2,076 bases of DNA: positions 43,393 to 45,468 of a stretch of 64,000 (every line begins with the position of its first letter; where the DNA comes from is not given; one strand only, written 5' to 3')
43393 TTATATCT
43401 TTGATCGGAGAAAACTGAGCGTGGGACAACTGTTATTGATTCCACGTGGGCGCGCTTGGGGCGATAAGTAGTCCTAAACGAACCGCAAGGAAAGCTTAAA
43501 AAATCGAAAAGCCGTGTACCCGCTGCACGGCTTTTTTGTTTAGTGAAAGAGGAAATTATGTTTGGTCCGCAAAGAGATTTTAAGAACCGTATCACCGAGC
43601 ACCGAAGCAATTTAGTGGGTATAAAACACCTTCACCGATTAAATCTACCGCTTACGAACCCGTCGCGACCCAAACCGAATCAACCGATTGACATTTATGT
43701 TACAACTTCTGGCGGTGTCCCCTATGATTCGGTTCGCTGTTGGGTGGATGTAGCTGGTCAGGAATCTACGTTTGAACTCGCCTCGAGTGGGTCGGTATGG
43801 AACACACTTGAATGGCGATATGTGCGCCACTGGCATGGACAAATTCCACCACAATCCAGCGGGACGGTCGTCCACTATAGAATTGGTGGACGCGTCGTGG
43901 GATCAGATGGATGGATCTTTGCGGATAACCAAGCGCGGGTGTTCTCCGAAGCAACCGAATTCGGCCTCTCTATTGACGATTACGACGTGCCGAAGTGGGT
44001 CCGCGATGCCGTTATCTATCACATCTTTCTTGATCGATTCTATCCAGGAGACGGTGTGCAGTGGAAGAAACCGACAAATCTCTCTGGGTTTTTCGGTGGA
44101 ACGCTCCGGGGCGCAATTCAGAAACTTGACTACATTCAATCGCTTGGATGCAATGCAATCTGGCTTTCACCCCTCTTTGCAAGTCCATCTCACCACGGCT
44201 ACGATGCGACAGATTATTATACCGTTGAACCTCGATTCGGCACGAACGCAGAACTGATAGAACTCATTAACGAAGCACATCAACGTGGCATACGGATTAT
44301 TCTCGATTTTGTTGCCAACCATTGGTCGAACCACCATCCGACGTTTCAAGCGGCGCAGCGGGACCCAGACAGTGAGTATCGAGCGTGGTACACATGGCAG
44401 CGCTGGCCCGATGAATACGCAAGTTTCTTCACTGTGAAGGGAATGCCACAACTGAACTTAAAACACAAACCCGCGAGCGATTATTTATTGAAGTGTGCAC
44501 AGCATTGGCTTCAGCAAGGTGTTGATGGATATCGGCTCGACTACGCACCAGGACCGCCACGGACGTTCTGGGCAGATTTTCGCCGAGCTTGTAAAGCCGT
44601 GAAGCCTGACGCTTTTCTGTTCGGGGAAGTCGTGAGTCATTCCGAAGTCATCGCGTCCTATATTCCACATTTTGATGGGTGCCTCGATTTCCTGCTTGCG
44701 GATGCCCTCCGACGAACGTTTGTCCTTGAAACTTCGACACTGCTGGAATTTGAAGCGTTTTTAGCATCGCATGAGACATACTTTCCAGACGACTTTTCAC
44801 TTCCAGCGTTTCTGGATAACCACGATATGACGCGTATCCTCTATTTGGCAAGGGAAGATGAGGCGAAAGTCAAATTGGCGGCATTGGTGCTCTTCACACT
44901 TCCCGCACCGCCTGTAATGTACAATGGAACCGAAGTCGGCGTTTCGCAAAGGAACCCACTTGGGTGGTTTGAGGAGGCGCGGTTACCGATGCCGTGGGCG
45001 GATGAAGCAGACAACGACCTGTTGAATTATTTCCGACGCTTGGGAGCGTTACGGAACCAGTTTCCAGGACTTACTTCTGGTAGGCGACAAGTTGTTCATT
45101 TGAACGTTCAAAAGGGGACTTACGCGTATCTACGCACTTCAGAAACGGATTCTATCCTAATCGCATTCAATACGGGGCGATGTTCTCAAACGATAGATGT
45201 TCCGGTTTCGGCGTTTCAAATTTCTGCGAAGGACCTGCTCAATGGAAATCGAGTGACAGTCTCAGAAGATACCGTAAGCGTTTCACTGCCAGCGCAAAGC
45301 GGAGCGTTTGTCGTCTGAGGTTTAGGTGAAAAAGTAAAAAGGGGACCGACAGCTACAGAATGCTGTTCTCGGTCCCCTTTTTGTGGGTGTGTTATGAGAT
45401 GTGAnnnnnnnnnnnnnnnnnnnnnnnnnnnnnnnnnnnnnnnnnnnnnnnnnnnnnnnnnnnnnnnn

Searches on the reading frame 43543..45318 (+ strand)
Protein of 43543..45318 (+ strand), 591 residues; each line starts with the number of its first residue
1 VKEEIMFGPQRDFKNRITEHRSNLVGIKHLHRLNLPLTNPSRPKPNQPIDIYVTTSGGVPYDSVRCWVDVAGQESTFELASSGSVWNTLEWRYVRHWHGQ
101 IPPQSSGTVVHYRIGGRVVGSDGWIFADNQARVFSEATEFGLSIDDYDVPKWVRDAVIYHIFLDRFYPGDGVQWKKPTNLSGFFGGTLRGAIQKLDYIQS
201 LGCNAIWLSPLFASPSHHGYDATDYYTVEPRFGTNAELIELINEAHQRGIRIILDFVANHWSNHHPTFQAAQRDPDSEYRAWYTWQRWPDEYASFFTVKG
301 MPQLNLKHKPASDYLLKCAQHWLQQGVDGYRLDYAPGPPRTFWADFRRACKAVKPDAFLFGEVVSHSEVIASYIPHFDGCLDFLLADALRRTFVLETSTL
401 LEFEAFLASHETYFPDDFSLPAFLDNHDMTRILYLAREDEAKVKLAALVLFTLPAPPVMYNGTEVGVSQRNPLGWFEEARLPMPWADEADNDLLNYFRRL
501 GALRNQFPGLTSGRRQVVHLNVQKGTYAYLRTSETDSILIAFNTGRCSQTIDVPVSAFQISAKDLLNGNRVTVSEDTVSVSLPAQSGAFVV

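Call 3: search_protein_families(library=pfam, proteins=[window:43543-45318:+], max_evalue=1)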
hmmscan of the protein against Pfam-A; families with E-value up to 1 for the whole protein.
window:43543-45318:+ (591 aa): 7 families
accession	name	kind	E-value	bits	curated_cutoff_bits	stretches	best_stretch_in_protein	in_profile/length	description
PF00128.31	Alpha-amylase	-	7.2e-64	217.1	22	1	161-470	2-359/446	Alpha amylase, catalytic domain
PF16657.11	Malt_amylase_C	-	1.6e-06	28.5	27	1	517-585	5-71/75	Maltogenic Amylase, C-terminal domain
PF10438.15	Cyc-maltodext_C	-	0.00026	21.4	22.2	1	519-577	3-64/76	Cyclo-malto-dextrinase C-terminal domain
PF22026.2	Alpha-amylase_C_2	-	0.00048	20.9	27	1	520-586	6-74/78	Alpha-amylase C-terminal domain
PF22612.2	GH113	-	0.0045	16.8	27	1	191-296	17-116/289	Glycoside Hydrolase Family 113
PF23915.1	SusG_C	-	0.029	15.1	27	1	528-584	3-57/62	Alpha-amylase SusG C-terminal domain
PF22460.2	Neopullulanase-like_C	-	0.19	12.5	27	1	521-575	5-62/79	Neopullulanase-like, C-terminal domain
